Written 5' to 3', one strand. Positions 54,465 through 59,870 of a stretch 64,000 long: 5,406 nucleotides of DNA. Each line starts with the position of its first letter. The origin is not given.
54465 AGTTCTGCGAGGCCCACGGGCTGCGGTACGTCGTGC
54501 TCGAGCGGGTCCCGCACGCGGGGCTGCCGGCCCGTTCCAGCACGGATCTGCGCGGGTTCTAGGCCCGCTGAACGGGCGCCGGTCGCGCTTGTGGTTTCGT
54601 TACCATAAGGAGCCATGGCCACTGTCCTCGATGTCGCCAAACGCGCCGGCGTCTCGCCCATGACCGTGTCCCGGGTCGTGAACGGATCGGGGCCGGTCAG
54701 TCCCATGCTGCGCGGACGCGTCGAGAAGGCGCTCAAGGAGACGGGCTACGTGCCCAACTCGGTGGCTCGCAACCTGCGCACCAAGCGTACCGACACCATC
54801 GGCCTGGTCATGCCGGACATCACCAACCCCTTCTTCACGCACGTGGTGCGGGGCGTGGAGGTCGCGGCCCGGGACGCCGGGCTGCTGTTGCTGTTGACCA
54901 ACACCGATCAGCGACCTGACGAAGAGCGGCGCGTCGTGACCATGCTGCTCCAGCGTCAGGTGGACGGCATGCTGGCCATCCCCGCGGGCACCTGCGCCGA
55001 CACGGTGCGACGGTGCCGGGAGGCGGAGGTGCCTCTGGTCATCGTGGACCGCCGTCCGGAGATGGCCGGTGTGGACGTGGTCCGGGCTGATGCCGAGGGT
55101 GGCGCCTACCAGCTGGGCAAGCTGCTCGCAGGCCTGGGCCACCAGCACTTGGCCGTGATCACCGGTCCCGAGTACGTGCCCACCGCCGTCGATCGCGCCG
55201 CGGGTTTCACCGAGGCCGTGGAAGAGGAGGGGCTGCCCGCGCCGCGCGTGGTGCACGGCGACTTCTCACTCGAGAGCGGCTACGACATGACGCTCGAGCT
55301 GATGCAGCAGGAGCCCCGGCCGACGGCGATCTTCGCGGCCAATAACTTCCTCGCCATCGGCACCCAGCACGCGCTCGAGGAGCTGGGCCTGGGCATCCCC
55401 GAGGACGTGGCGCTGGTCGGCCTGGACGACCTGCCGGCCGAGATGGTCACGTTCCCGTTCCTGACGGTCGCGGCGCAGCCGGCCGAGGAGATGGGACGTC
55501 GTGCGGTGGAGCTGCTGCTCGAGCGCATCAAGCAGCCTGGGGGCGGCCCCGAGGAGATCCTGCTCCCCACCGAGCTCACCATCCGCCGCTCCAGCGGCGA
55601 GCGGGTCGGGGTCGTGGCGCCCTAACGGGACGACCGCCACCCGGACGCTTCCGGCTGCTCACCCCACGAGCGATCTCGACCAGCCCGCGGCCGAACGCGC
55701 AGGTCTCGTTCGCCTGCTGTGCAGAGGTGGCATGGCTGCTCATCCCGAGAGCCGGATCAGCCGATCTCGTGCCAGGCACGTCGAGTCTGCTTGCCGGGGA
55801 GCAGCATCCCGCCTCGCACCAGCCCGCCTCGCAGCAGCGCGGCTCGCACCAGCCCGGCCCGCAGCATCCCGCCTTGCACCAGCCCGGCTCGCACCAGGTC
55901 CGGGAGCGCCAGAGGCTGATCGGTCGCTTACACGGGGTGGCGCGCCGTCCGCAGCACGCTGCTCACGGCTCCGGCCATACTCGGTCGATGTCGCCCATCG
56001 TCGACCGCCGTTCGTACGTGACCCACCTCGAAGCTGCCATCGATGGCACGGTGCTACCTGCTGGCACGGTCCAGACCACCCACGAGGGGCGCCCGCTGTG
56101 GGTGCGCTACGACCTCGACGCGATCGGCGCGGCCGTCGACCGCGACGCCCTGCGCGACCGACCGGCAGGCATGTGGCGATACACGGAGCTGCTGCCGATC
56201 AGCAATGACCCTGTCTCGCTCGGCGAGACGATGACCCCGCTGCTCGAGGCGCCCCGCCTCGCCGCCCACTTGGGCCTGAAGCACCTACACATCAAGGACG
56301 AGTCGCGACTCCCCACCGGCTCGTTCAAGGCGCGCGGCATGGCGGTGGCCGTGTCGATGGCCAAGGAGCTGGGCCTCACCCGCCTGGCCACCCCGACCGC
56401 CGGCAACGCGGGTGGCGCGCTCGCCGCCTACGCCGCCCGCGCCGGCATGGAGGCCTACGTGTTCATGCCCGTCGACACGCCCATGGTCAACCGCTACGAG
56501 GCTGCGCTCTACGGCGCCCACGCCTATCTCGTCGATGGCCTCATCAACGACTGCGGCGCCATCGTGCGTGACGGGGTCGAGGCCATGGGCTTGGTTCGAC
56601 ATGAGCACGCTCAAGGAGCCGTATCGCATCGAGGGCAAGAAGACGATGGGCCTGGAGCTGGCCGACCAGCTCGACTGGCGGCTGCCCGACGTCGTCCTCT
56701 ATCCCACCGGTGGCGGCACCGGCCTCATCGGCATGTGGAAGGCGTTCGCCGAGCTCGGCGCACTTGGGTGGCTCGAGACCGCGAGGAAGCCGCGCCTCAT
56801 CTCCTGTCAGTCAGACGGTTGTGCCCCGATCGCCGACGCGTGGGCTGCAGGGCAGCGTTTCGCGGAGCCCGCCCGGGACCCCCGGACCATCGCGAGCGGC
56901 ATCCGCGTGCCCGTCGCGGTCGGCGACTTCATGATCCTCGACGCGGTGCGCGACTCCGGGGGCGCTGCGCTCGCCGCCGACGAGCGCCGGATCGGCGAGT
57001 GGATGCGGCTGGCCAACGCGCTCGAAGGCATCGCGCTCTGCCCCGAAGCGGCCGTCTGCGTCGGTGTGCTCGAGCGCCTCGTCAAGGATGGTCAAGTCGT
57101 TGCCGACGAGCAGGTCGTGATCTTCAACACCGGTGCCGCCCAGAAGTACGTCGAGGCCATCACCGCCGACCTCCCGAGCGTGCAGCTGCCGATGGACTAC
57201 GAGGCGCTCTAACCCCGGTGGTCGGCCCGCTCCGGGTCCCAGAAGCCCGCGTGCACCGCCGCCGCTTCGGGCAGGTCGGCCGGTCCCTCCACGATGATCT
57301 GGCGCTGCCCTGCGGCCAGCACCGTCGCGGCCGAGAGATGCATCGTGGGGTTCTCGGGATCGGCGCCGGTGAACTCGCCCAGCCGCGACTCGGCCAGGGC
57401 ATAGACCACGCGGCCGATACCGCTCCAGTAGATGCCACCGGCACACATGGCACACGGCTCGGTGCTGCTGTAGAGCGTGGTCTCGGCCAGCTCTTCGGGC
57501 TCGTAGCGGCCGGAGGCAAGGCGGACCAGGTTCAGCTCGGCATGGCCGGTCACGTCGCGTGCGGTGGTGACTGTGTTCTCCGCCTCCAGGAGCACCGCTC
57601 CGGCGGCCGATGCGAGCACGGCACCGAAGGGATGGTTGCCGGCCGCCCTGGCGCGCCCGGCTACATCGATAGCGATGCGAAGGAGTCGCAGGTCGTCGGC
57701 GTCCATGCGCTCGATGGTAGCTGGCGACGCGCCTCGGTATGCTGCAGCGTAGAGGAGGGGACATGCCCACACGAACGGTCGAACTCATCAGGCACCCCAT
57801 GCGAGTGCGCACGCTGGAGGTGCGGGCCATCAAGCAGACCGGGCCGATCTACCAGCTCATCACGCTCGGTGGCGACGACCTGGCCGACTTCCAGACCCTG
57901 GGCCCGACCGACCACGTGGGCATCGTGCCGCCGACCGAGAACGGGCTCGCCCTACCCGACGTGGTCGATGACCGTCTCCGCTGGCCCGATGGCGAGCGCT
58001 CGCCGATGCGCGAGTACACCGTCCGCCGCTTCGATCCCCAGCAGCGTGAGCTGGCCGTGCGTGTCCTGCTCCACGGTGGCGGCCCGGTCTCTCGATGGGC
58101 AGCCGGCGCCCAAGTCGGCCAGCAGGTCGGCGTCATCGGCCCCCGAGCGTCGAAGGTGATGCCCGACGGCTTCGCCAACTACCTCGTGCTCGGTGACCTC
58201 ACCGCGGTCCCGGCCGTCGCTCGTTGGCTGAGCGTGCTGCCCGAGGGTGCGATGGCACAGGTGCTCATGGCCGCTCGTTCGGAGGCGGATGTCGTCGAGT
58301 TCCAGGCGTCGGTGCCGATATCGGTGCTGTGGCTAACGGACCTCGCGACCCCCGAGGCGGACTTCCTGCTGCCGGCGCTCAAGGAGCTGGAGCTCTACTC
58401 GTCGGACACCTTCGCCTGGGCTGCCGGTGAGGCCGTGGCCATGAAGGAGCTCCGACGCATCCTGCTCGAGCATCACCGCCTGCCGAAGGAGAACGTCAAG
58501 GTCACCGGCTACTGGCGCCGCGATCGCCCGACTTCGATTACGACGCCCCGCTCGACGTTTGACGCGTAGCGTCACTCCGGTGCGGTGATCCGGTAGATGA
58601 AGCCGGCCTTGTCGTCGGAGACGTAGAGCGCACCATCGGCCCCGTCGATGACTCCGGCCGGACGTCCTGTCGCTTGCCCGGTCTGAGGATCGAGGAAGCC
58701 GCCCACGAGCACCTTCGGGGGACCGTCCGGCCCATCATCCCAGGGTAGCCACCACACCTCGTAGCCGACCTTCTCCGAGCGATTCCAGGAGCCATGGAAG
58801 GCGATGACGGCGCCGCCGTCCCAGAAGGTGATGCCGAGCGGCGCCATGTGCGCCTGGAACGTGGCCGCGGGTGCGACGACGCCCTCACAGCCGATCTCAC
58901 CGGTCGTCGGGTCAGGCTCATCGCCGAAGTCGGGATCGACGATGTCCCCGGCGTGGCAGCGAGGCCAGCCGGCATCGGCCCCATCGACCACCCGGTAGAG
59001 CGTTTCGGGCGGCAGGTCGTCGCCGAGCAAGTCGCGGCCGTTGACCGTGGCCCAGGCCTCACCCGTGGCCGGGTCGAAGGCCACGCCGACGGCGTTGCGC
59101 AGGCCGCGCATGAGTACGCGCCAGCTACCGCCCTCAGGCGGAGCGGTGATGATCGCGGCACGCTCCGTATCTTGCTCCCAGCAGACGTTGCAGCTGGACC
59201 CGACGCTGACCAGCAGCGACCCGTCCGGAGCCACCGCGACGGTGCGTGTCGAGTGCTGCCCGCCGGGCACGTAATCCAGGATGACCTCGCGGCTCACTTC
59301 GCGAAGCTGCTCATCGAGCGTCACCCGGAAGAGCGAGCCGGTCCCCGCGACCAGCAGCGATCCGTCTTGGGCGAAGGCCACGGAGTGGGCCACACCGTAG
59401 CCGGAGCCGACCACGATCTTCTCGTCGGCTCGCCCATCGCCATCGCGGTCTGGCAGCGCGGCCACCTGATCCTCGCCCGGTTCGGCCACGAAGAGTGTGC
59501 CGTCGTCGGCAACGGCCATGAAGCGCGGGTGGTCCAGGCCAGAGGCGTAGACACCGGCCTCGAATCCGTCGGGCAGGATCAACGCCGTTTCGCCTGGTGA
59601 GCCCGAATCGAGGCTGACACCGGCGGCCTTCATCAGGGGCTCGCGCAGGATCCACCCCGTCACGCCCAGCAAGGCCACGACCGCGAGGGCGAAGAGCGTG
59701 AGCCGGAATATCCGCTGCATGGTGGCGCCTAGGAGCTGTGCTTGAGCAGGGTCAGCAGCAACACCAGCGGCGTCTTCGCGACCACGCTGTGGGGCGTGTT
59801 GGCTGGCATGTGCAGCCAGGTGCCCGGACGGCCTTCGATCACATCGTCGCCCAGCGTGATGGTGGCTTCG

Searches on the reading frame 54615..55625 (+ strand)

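Call 40: search_protein_families(library=pfam, max_evalue=0.0001, proteins=[window:54615-55625:+])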
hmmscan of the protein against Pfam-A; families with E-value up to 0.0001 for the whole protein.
window:54615-55625:+ (336 aa): 4 families
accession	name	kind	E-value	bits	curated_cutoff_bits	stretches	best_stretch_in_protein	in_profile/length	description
PF13377.12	Peripla_BP_3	-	2.5e-34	119.2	26.5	1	171-327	4-167/167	Periplasmic binding protein-like domain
PF00532.27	Peripla_BP_1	-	2.4e-33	116.3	22.2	1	59-323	1-279/281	Periplasmic binding proteins and sugar binding domain of LacI family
PF13407.12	Peripla_BP_4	-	1.7e-22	80.6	35.1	1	62-304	1-253/258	Periplasmic binding protein domain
PF00356.27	LacI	-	1.6e-17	63.5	27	1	3-48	1-46/46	Bacterial regulatory proteins, lacI family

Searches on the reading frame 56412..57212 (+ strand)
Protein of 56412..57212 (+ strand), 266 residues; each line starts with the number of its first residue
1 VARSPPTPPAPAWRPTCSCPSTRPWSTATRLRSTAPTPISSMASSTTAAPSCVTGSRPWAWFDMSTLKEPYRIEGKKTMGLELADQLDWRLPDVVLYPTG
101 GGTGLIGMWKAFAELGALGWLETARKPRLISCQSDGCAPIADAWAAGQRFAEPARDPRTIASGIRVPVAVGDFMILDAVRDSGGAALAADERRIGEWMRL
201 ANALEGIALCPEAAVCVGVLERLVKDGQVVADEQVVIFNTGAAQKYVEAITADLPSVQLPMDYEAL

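Call 40: search_protein_families(library=pfam, max_evalue=0.0001, proteins=[window:56412-57212:+])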
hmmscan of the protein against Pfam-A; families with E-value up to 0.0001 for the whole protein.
window:56412-57212:+ (266 aa): 1 family
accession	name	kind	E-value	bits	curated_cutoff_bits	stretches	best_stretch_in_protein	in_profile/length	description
PF00291.31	PALP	-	2e-28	100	35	1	61-241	128-295/295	Pyridoxal-phosphate dependent enzyme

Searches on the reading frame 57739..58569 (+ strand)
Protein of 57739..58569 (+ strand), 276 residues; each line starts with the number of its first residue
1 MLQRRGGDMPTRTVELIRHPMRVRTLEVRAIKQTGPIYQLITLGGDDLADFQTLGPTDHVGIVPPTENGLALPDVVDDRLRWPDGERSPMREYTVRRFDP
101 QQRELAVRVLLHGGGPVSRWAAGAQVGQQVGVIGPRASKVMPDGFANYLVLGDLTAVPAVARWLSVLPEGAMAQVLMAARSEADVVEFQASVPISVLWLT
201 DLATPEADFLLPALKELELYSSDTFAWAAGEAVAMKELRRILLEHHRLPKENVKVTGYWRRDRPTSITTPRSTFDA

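Call 40: search_protein_families(library=pfam, max_evalue=0.0001, proteins=[window:57739-58569:+])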
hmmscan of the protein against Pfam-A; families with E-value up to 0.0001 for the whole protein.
window:57739-58569:+ (276 aa): 2 families
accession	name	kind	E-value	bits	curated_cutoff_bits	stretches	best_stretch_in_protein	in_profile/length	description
PF04954.18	SIP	-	6.5e-27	94.9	26.3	1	146-261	2-118/119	Siderophore-interacting protein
PF08021.17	FAD_binding_9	-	5.5e-23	81.9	23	1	28-138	2-119/120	Siderophore-interacting FAD-binding domain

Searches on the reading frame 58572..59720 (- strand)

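Call 40: search_protein_families(library=pfam, max_evalue=0.0001, proteins=[window:58572-59720:-])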
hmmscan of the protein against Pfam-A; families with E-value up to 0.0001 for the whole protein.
window:58572-59720:- (382 aa): 3 families
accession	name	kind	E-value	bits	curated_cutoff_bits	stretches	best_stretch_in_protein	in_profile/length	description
PF07995.17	GSDH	-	6.8e-11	42.5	25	1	129-328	83-289/332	Glucose / Sorbosone dehydrogenase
PF22807.2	TrAA12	-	3.8e-08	32.5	30.9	1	250-322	239-314/463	TrAA12-like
PF23500.1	DUF7133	-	2.2e-06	27.7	27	1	49-180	11-157/385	Domain of unknown function (DUF7133)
